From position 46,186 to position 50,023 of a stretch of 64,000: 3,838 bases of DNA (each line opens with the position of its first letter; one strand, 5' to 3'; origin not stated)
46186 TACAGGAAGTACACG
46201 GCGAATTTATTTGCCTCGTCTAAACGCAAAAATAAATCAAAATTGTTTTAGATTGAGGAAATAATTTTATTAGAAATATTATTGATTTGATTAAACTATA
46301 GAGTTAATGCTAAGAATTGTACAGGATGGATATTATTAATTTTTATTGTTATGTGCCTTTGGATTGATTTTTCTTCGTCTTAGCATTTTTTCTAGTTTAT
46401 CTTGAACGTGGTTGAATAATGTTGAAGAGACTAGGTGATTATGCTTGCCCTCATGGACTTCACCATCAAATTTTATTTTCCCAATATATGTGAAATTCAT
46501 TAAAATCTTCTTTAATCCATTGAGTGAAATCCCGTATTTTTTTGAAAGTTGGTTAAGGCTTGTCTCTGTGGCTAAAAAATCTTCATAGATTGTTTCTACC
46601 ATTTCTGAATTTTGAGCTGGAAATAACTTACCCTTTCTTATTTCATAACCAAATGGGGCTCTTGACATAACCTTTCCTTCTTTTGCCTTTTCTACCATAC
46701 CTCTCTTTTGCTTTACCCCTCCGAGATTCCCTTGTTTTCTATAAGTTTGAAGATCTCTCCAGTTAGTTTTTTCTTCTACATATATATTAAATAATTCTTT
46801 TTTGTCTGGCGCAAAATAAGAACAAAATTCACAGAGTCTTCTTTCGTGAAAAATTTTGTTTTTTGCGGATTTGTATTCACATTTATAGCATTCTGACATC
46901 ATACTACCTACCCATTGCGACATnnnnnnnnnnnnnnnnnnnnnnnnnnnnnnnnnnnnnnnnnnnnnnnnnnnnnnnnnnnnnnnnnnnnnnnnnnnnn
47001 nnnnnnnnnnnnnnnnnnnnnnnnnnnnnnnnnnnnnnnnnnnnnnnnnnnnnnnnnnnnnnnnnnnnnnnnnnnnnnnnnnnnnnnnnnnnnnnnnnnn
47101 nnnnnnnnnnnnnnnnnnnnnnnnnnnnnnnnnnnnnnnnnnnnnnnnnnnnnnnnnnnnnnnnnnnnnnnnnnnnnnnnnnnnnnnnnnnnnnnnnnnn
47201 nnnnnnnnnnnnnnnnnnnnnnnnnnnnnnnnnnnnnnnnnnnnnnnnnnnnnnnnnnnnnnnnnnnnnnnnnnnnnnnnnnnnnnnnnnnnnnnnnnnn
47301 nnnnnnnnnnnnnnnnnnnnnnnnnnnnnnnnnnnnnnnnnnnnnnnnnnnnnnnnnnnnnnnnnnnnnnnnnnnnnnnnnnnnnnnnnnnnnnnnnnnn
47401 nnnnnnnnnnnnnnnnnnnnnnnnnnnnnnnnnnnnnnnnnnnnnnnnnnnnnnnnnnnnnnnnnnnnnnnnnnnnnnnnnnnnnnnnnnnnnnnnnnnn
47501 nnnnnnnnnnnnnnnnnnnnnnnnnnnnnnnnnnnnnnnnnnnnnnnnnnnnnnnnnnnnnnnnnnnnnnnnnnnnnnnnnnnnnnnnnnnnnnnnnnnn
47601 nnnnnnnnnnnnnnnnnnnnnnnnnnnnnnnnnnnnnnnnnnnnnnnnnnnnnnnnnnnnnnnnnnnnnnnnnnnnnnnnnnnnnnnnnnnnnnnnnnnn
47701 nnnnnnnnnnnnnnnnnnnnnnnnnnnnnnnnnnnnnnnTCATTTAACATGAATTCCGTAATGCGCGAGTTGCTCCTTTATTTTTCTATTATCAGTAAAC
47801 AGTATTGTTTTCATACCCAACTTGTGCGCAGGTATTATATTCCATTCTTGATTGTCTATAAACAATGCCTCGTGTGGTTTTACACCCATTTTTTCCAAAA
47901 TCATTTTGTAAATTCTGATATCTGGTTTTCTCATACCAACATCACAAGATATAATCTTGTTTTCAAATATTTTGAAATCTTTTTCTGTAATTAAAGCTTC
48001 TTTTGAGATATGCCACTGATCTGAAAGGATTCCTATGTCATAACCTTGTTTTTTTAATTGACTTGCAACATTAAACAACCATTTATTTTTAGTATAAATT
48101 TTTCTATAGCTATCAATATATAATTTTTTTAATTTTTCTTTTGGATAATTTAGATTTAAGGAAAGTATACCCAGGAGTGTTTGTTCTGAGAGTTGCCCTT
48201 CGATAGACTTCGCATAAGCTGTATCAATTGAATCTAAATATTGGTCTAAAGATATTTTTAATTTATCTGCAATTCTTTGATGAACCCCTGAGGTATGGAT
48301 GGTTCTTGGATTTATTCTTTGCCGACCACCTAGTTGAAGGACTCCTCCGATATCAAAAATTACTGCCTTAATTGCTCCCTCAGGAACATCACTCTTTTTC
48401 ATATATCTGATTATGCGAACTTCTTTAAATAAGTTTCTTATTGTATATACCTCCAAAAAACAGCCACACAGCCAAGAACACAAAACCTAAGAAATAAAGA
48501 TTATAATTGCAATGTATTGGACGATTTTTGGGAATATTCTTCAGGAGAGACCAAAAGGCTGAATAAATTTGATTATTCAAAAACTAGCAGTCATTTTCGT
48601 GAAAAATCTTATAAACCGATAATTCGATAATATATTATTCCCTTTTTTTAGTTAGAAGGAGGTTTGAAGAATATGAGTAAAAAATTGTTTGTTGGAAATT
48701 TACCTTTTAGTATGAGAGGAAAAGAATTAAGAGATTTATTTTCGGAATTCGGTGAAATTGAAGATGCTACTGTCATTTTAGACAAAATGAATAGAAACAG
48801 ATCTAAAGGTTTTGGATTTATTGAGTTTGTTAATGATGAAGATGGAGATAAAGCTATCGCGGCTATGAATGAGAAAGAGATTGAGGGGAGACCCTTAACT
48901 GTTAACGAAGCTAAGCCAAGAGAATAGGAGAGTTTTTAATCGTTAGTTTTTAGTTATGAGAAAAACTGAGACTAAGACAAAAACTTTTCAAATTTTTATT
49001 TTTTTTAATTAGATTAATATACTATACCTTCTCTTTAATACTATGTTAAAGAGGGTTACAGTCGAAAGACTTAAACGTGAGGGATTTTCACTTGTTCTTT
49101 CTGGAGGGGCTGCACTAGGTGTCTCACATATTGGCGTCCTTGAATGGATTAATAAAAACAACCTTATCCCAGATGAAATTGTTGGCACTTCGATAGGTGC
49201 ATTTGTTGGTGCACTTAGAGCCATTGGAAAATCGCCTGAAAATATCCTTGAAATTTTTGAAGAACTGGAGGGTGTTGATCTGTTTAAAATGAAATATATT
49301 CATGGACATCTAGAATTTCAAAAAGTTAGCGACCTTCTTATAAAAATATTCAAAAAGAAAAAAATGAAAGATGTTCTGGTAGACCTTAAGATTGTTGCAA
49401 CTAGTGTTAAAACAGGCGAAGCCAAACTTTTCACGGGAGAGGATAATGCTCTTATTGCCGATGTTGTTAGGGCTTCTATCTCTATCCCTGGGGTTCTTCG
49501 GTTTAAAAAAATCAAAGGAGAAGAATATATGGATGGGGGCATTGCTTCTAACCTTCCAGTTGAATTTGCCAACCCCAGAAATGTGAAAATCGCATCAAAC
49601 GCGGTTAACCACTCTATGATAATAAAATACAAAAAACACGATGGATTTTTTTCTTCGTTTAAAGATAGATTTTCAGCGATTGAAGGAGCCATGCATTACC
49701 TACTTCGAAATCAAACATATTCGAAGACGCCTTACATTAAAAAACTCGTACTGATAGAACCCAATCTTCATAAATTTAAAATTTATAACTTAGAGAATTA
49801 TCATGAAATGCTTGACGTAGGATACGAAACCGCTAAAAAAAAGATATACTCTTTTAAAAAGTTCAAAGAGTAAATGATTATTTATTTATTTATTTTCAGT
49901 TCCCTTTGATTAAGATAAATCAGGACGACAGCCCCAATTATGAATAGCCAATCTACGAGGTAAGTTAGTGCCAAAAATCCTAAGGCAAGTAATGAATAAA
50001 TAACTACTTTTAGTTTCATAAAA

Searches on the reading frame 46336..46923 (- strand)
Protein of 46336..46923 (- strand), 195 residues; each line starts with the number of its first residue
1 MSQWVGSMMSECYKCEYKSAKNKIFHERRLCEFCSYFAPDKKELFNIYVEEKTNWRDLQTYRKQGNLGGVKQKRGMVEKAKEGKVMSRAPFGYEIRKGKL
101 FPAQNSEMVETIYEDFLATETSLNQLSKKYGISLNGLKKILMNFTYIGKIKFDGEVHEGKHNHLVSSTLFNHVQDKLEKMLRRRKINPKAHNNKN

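Call 12: search_protein_families(library=pfam, proteins=[window:46336-46923:-], max_evalue=0.01)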
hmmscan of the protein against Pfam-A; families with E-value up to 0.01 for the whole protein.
window:46336-46923:- (195 aa): 1 family
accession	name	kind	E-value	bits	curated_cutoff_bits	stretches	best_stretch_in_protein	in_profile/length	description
PF07508.19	Recombinase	-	7.1e-05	23.4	21.1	1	132-179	40-101/102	Recombinase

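Call 67: search_protein_families(library=ncbifam, proteins=[window:46336-46923:-], max_evalue=0.01)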
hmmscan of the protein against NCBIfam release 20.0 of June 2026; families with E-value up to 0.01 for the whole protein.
window:46336-46923:- (195 aa): 1 family
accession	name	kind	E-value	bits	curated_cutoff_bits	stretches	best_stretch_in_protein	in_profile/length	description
NF041201.1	recomb_XisF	equivalog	0.00031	19.8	375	1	73-191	130-289/465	fdxN element excision recombinase XisF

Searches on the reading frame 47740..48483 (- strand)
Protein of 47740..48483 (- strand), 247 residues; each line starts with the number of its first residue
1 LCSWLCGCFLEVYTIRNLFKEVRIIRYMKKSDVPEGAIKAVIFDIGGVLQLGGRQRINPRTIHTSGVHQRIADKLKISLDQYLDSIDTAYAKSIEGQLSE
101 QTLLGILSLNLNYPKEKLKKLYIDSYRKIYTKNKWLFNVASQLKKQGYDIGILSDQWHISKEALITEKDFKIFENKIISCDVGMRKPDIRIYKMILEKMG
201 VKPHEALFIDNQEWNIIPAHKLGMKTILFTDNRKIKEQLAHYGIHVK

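Call 12: search_protein_families(library=pfam, proteins=[window:47740-48483:-], max_evalue=0.01)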
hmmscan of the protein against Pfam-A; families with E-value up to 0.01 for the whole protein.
window:47740-48483:- (247 aa): 3 families
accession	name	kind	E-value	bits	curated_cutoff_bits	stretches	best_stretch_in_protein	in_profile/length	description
PF00702.32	Hydrolase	-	7.5e-13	49.7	26.4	1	38-222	1-190/191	haloacid dehalogenase-like hydrolase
PF13419.12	HAD_2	-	6.3e-11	43.2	23.8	1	136-228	84-177/178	Haloacid dehalogenase-like hydrolase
PF13242.12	Hydrolase_like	-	0.0027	18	22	1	184-242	2-61/75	HAD-hyrolase-like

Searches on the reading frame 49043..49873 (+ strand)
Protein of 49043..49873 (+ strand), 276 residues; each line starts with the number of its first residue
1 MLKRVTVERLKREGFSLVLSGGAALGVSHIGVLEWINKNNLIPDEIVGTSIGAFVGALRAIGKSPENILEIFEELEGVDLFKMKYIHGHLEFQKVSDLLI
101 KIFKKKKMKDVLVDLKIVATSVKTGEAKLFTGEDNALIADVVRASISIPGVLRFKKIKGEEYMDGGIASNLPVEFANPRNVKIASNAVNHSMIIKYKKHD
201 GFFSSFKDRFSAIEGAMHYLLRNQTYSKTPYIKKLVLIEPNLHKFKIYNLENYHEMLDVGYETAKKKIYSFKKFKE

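Call 41: find_encoding_contigs(protein=window:49043-49873:+, flank=3000, max_places=10)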
Protein window:49043-49873:+ (276 aa): 2 contigs read that carry it; 2 places shown.
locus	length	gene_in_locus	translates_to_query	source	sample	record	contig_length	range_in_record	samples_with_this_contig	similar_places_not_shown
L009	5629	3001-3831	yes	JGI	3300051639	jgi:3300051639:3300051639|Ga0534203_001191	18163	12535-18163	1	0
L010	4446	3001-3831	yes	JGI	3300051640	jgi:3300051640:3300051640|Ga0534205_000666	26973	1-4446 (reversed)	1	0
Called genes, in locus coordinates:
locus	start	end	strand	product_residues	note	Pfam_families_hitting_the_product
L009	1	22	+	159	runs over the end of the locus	-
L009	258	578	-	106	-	-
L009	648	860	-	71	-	-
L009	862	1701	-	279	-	PF13495:Phage_int_SAM_4 (weak), PF00589:Phage_integrase, PF22823:MrpR_C_cat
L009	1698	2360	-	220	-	PF00702:Hydrolase, PF13419:HAD_2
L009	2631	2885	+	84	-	PF00076:RRM_1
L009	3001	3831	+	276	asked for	PF01734:Patatin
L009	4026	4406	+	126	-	-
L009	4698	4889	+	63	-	-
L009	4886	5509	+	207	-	PF01810:LysE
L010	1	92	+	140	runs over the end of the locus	PF00380:Ribosomal_S9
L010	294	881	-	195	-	-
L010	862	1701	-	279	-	PF13495:Phage_int_SAM_4 (weak), PF00589:Phage_integrase, PF22823:MrpR_C_cat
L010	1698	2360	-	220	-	PF00702:Hydrolase, PF13419:HAD_2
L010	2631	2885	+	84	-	PF00076:RRM_1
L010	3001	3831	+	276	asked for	PF01734:Patatin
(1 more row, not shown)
